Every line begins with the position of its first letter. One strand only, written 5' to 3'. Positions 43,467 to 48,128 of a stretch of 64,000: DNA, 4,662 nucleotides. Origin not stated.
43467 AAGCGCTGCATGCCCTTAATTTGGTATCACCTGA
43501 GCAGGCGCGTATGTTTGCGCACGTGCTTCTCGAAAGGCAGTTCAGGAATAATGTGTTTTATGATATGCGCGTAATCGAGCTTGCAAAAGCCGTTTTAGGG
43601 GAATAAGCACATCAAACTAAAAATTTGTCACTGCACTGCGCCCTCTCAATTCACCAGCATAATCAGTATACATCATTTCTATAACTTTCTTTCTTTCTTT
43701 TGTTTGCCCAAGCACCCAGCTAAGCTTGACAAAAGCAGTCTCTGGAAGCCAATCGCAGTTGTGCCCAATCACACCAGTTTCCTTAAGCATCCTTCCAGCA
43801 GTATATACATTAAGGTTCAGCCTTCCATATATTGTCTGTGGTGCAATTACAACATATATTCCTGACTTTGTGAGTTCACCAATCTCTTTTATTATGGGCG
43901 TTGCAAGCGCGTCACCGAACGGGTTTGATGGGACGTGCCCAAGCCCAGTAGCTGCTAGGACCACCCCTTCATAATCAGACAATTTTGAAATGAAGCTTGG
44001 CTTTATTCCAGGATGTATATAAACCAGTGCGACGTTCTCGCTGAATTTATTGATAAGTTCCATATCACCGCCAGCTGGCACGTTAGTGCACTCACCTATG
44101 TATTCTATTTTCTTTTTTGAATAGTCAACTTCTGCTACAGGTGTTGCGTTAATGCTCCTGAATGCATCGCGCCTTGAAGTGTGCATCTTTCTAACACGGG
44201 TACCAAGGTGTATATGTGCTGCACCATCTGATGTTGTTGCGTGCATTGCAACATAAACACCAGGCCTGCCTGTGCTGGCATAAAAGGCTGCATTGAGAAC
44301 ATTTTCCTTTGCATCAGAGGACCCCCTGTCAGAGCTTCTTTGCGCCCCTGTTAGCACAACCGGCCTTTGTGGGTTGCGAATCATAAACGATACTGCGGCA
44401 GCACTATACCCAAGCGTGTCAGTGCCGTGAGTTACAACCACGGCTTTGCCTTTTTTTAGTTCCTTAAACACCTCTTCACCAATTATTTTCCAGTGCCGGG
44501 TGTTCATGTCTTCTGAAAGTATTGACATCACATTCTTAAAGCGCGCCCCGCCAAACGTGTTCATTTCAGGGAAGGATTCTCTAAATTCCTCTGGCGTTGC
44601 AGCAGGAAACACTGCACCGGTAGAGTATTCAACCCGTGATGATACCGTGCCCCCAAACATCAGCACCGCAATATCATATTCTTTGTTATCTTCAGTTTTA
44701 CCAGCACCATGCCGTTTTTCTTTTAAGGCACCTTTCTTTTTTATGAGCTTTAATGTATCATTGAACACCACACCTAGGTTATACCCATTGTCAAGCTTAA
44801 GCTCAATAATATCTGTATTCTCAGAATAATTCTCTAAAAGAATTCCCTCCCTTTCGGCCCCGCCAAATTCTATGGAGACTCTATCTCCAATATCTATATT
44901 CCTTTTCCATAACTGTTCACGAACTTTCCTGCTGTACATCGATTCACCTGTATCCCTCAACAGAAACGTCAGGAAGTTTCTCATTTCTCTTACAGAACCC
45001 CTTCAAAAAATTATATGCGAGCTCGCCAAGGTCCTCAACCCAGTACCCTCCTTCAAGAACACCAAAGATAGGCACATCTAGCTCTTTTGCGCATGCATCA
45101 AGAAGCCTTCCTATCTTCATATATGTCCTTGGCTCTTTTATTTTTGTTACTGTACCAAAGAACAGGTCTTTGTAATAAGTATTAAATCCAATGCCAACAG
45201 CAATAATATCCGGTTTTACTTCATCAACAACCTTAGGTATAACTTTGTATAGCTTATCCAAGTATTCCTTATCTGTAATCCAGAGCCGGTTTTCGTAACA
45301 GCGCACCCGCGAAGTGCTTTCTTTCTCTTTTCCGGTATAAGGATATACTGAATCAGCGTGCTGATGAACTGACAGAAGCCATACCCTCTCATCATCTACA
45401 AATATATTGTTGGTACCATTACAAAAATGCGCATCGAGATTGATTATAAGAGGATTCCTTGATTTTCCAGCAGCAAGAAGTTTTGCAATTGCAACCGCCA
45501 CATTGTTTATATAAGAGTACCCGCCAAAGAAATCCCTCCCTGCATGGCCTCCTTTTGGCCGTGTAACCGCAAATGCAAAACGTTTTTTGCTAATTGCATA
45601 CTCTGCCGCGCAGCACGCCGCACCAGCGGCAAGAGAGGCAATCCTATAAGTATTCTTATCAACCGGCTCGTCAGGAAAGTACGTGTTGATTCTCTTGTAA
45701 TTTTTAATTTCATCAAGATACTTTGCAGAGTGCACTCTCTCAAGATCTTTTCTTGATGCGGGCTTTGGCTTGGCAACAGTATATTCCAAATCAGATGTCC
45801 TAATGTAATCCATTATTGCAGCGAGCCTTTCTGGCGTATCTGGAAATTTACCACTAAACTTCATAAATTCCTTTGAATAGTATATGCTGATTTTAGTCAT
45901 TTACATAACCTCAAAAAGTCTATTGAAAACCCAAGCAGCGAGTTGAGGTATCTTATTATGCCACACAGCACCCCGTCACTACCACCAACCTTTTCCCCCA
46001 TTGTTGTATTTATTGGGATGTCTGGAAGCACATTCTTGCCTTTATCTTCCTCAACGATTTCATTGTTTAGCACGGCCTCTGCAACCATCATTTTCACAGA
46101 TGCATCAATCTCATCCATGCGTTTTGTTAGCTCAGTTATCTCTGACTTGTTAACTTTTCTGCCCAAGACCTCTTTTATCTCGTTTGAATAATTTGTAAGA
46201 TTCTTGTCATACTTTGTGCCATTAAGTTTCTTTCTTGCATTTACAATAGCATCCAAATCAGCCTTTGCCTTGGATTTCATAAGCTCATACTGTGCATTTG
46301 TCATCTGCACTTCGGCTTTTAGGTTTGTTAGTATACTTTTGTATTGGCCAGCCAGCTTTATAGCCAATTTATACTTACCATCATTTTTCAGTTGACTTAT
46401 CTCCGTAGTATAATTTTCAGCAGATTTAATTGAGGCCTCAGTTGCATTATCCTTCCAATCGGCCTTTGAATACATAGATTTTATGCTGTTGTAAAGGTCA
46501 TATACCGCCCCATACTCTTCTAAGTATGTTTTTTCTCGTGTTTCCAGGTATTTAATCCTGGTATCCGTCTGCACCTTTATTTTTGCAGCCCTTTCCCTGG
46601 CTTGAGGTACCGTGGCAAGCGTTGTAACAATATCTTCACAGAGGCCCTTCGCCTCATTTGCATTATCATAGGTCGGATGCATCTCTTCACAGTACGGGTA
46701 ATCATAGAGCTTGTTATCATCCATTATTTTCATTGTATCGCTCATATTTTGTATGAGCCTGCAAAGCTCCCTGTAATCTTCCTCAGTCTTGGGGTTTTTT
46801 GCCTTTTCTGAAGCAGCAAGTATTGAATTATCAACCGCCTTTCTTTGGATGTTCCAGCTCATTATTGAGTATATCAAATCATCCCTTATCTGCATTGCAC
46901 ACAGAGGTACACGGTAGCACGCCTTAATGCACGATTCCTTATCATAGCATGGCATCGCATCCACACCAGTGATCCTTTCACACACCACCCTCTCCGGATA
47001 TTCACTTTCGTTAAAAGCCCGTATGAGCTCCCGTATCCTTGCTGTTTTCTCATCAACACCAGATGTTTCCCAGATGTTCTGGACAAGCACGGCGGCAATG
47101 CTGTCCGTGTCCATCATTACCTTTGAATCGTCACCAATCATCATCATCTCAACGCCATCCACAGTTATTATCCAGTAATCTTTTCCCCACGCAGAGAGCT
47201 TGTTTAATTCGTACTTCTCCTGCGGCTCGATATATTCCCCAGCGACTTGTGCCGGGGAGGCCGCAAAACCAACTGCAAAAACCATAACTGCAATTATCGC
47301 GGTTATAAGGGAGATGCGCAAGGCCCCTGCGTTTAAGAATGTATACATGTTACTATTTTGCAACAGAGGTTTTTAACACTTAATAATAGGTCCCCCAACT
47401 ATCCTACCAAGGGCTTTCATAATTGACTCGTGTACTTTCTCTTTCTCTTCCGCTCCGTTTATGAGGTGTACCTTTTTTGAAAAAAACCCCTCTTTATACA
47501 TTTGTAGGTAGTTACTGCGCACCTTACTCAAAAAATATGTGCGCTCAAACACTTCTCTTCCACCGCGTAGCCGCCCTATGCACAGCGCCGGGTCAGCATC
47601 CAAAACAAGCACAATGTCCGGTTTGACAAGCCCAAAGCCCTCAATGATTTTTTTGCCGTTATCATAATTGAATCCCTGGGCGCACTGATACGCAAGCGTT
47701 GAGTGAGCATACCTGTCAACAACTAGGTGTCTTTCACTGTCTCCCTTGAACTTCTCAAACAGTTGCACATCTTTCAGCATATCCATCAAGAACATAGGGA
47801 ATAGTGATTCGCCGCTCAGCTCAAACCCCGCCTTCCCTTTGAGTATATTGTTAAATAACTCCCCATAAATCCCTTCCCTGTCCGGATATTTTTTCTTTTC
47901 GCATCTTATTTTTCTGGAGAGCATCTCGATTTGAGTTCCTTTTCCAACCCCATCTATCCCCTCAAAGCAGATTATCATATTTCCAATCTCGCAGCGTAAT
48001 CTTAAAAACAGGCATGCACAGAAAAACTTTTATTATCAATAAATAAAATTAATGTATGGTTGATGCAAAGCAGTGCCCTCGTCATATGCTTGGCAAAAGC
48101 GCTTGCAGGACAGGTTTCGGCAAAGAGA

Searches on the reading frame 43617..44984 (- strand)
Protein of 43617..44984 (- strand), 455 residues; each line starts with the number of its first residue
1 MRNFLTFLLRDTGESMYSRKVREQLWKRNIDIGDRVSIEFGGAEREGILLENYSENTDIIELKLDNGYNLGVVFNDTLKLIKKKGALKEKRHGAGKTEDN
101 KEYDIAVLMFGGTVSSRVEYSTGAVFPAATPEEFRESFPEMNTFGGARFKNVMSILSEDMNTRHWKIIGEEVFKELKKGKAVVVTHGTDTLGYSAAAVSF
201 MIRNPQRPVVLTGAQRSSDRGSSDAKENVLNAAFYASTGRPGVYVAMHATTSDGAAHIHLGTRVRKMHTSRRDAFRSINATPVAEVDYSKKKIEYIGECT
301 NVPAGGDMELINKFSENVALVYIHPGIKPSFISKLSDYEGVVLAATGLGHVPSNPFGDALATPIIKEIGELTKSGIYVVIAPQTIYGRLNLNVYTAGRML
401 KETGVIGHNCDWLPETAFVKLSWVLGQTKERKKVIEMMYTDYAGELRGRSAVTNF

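Call 12: find_encoding_contigs(protein=window:43617-44984:-, flank=10000, max_places=1)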
Protein window:43617-44984:- (455 aa): no gene with exactly this product is on record in the collection.

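Call 13: search_protein_families(library=pfam, proteins=[window:43617-44984:-], max_evalue=0.01)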
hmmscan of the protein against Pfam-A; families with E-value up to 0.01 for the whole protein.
window:43617-44984:- (455 aa): 3 families
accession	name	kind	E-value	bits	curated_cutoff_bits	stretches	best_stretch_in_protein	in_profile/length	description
PF00710.25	Asparaginase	-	2e-52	178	22.5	1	105-294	2-186/193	Asparaginase, N-terminal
PF17763.6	Asparaginase_C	-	5.9e-23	81.5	34.6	1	317-438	1-114/114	Glutaminase/Asparaginase C-terminal domain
PF18195.6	GatD_N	-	4e-12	45.8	25.7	1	30-77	1-49/54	GatD N-terminal domain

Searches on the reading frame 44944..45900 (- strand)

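Call 13: search_protein_families(library=pfam, proteins=[window:44944-45900:-], max_evalue=0.01)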
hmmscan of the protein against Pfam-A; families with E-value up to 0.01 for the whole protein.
window:44944-45900:- (318 aa): 1 family
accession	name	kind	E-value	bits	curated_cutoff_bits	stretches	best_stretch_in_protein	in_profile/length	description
PF00850.24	Hist_deacetyl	-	4.5e-50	171.1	27.9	1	20-299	2-295/298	Histone deacetylase domain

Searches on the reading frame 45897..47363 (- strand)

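Call 13: search_protein_families(library=pfam, proteins=[window:45897-47363:-], max_evalue=0.01)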
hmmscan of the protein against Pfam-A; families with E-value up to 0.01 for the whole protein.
window:45897-47363:- (488 aa): 1 family
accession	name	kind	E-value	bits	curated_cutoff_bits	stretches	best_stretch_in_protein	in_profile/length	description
PF12308.13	Noelin-1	-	0.0013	19.2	25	0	191-234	36-78/100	Neurogenesis glycoprotein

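Call 69: search_protein_families(library=pfam, proteins=[window:45897-47363:-], max_evalue=10)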
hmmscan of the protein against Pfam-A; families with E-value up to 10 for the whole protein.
window:45897-47363:- (488 aa): 5 families
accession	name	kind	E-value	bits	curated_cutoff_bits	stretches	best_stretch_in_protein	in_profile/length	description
PF12308.13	Noelin-1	-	0.0013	19.2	25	1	191-234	36-78/100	Neurogenesis glycoprotein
PF17835.6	NOG1_N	-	0.033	14.7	22.9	1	194-276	29-118/160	NOG1 N-terminal helical domain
PF25275.1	Golvesin_C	-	0.047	14.2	31.6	1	296-368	10-82/132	Golvesin C-terminal domain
PF16699.10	CSTF1_dimer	-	0.14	12.3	26.6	1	322-342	14-34/57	Cleavage stimulation factor subunit 1, dimerisation domain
PF04210.18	MtrG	-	0.79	10.1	27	1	404-431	7-34/64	Tetrahydromethanopterin S-methyltransferase, subunit G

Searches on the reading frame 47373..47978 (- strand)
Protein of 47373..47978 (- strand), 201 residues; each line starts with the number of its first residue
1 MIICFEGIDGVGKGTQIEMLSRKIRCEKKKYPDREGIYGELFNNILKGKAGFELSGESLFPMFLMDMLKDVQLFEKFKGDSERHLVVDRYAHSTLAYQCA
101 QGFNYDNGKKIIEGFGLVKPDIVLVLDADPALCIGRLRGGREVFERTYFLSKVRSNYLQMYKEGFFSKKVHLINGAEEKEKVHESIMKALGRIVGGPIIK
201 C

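Call 14: search_protein_families(library=pfam, proteins=[window:47373-47978:-], max_evalue=0.01)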
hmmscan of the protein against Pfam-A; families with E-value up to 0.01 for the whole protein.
window:47373-47978:- (201 aa): 2 families
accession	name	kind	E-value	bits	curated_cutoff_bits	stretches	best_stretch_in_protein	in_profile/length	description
PF02223.23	Thymidylate_kin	-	4e-29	102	27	1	5-186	1-185/185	Thymidylate kinase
PF01712.25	dNK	-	0.009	16.2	27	0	3-190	1-198/203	Deoxynucleoside kinase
